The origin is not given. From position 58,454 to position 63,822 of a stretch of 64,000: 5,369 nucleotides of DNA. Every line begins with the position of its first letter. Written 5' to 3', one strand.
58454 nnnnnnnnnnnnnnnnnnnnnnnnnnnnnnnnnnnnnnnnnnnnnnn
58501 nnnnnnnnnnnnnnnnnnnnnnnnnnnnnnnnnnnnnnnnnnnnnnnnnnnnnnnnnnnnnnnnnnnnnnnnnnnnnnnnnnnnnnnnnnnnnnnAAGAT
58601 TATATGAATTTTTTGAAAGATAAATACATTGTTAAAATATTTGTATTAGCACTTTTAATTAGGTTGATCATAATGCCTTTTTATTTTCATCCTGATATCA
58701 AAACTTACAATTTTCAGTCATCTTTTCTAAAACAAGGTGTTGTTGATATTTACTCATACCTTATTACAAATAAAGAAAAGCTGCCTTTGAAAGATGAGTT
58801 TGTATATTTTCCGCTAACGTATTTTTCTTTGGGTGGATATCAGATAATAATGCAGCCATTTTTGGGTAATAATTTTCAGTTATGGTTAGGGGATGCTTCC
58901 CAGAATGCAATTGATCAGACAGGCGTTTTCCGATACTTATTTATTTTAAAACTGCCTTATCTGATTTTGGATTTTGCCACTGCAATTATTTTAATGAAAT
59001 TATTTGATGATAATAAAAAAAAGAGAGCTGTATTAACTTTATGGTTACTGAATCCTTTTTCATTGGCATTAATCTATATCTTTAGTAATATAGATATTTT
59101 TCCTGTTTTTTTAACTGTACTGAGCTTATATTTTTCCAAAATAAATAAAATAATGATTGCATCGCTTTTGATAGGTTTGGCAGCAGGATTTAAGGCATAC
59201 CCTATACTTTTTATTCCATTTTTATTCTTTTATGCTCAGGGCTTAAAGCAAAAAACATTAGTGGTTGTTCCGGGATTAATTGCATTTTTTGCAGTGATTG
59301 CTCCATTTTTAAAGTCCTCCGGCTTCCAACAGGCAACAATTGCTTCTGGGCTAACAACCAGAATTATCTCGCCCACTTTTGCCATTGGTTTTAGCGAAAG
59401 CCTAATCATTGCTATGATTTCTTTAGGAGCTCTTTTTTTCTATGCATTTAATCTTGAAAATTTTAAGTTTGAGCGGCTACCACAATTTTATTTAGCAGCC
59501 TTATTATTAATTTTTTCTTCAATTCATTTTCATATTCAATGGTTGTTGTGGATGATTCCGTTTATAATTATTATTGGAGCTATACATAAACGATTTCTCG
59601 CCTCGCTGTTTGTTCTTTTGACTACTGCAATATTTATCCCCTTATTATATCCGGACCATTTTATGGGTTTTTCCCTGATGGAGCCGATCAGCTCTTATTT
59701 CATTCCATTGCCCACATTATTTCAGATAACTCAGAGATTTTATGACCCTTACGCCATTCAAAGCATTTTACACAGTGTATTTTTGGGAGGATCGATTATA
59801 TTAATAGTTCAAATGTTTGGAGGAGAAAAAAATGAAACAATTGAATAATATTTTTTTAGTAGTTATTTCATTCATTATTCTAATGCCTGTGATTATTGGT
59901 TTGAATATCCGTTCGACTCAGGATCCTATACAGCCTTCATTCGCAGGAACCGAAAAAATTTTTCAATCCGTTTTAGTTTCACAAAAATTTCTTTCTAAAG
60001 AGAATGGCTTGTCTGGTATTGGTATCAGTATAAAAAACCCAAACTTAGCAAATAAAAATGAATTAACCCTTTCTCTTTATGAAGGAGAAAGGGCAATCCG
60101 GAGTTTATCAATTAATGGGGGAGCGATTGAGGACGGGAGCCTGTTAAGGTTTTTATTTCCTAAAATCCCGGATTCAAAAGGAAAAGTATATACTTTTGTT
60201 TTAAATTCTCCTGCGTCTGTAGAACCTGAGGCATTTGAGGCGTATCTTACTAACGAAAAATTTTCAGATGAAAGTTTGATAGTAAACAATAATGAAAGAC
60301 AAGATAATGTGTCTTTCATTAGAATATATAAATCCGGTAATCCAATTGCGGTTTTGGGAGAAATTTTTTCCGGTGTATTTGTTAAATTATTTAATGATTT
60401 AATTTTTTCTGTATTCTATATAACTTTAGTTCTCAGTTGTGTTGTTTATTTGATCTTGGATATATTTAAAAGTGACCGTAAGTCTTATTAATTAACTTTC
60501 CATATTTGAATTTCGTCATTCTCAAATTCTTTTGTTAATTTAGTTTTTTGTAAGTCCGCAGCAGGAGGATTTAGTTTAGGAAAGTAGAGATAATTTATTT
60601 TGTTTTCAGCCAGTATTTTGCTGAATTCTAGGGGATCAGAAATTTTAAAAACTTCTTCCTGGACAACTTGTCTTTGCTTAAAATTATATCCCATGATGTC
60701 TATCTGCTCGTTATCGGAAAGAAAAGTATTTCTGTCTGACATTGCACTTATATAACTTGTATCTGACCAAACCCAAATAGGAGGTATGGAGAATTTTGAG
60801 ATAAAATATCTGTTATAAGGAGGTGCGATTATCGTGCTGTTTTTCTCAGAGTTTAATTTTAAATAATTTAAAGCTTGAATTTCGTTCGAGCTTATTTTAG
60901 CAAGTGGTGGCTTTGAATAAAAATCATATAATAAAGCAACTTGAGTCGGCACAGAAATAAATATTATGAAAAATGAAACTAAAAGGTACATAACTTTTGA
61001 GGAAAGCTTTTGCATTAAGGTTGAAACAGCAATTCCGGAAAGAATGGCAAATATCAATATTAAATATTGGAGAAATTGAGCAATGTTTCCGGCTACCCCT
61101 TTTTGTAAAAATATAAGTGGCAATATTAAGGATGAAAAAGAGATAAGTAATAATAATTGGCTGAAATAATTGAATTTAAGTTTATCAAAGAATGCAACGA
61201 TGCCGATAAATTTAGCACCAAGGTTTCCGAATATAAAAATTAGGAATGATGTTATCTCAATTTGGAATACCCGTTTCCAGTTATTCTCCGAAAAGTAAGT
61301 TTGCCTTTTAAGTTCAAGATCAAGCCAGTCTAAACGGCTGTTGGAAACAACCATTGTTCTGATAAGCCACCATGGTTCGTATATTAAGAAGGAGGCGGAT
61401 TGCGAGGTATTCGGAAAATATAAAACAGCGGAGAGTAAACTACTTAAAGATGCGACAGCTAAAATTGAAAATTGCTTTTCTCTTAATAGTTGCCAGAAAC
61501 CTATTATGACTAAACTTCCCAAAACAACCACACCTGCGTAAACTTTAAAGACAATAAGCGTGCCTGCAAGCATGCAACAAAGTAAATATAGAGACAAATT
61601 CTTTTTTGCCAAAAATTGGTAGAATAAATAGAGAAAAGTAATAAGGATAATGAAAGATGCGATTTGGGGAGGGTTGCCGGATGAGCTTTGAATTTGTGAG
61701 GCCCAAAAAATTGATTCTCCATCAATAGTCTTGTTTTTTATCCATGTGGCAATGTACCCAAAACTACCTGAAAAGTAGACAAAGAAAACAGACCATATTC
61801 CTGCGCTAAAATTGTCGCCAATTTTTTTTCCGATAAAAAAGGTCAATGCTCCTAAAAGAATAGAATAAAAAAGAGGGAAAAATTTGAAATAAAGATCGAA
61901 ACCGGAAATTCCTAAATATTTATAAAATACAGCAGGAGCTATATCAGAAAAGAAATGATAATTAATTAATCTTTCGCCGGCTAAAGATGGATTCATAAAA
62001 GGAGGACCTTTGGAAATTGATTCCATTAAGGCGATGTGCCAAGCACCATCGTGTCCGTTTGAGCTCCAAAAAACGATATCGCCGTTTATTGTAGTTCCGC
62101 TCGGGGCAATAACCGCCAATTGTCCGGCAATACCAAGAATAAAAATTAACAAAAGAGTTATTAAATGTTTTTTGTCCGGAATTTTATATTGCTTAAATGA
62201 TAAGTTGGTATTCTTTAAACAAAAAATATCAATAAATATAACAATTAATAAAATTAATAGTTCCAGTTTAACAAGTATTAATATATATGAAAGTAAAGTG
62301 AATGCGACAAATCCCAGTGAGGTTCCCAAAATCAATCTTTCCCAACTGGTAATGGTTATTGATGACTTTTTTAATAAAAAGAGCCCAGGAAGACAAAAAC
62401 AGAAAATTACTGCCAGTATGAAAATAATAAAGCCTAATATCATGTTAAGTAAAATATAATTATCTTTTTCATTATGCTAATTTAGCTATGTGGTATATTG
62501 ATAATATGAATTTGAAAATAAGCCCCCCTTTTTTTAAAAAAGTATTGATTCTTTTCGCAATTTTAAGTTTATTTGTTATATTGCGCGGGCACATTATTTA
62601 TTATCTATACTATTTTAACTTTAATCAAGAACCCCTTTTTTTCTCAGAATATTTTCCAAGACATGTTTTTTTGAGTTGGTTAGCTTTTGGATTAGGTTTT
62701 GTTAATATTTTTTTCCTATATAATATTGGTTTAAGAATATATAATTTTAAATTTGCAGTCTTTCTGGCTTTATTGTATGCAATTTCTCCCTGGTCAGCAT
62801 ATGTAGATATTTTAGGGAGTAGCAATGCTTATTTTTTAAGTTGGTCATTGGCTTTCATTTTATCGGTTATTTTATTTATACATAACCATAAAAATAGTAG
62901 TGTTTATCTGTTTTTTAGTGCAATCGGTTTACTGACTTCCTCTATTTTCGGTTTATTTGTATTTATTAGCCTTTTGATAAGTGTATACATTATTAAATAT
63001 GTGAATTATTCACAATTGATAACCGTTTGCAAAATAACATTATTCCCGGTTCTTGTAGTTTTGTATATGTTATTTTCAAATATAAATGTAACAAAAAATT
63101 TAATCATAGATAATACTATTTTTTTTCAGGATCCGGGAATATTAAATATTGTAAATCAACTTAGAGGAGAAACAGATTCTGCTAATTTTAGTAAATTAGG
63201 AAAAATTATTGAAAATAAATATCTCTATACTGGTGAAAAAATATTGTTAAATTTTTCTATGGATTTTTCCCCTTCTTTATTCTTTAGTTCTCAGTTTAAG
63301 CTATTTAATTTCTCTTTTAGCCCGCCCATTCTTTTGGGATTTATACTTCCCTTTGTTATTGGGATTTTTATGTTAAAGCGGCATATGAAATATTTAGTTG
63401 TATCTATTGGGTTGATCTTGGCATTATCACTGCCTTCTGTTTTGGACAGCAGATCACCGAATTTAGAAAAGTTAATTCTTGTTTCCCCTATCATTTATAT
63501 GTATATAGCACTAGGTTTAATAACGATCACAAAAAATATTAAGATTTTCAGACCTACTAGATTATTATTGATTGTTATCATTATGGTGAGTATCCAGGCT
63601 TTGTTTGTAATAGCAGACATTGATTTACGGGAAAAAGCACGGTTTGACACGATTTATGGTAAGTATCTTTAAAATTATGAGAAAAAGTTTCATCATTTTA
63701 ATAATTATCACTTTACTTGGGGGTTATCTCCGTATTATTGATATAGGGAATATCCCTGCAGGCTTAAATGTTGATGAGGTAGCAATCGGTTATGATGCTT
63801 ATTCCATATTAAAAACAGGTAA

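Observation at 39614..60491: A translationally coupled array of about 21 kb: three Dpm1-like GT2 synthases, about ten GT-C membrane glycosyltransferases and a Wzx flippase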

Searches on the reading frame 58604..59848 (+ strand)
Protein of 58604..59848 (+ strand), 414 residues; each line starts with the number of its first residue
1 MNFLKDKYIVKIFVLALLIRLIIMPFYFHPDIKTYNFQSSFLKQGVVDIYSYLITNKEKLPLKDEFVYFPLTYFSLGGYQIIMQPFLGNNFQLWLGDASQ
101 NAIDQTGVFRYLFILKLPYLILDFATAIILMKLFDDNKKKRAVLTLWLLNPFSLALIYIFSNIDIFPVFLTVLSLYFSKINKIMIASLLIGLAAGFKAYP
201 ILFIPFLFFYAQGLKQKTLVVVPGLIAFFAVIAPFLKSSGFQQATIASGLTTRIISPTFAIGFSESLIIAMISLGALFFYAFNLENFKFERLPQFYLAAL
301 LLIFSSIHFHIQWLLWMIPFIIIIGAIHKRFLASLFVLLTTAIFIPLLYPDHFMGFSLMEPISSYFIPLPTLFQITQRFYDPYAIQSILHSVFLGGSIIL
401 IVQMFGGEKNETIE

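Call 4: search_protein_families(library=pfam, proteins=[window:58604-59848:+], max_evalue=0.01)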
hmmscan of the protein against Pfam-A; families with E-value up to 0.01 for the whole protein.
window:58604-59848:+ (414 aa): 2 families
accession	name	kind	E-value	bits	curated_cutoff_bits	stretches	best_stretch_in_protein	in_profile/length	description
PF09594.16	GT87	-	0.00018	21.8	25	1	127-239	38-148/237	Glycosyltransferase family 87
PF05007.19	Mannosyl_trans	-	0.00098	19.5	23.4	1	162-218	6-62/259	Mannosyltransferase (PIG-M)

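Call 13: search_protein_families(library=ncbifam, proteins=[window:58604-59848:+], max_evalue=0.1)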
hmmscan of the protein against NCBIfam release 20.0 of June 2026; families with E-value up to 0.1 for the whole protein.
window:58604-59848:+ (414 aa): 1 family
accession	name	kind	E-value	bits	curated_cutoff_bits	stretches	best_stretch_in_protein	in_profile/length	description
NF009915.0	PRK13375.1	equivalog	0.091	11.3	413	0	141-210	145-212/425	mannosyltransferase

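Call 54: search_protein_families(library=pfam, alignment_id=A2, max_evalue=0.01)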
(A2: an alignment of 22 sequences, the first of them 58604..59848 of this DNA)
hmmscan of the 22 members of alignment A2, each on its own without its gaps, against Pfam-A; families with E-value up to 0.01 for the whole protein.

A. member 1, window:58604-59848:+ (414 aa): 2 families
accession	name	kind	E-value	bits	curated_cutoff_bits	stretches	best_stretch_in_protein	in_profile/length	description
PF09594.16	GT87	-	0.00018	21.8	25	1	127-239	38-148/237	Glycosyltransferase family 87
PF05007.19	Mannosyl_trans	-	0.00098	19.5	23.4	1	162-218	6-62/259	Mannosyltransferase (PIG-M)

B. families by the number of members that match (of 22 scanned): 5 families
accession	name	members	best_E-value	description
PF09594.16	GT87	17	2.6e-07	Glycosyltransferase family 87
PF05007.19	Mannosyl_trans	5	3.5e-07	Mannosyltransferase (PIG-M)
PF06728.19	PIG-U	3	4.7e-08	GPI transamidase subunit PIG-U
PF08602.15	Mgr1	1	0.0083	Mgr1-like, i-AAA protease complex subunit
PF23996.1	DUF7314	1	0.0092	Domain of unknown function (DUF7314)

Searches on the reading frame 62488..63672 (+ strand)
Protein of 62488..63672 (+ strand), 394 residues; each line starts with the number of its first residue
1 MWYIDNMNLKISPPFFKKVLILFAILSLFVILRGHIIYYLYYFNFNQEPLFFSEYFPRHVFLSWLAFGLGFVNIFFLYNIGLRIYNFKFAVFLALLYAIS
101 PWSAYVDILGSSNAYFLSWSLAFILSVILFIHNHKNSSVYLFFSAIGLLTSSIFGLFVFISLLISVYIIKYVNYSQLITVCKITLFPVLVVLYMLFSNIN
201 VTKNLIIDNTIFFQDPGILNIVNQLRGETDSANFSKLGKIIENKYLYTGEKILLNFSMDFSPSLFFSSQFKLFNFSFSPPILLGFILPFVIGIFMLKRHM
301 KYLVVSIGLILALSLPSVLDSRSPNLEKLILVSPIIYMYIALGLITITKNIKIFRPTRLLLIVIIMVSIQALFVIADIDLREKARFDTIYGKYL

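Call 4: search_protein_families(library=pfam, proteins=[window:62488-63672:+], max_evalue=0.01)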
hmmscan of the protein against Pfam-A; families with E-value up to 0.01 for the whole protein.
window:62488-63672:+ (394 aa): 0 families

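Call 13: search_protein_families(library=ncbifam, proteins=[window:62488-63672:+], max_evalue=0.1)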
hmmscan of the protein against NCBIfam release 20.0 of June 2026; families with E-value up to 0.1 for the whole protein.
window:62488-63672:+ (394 aa): 0 families
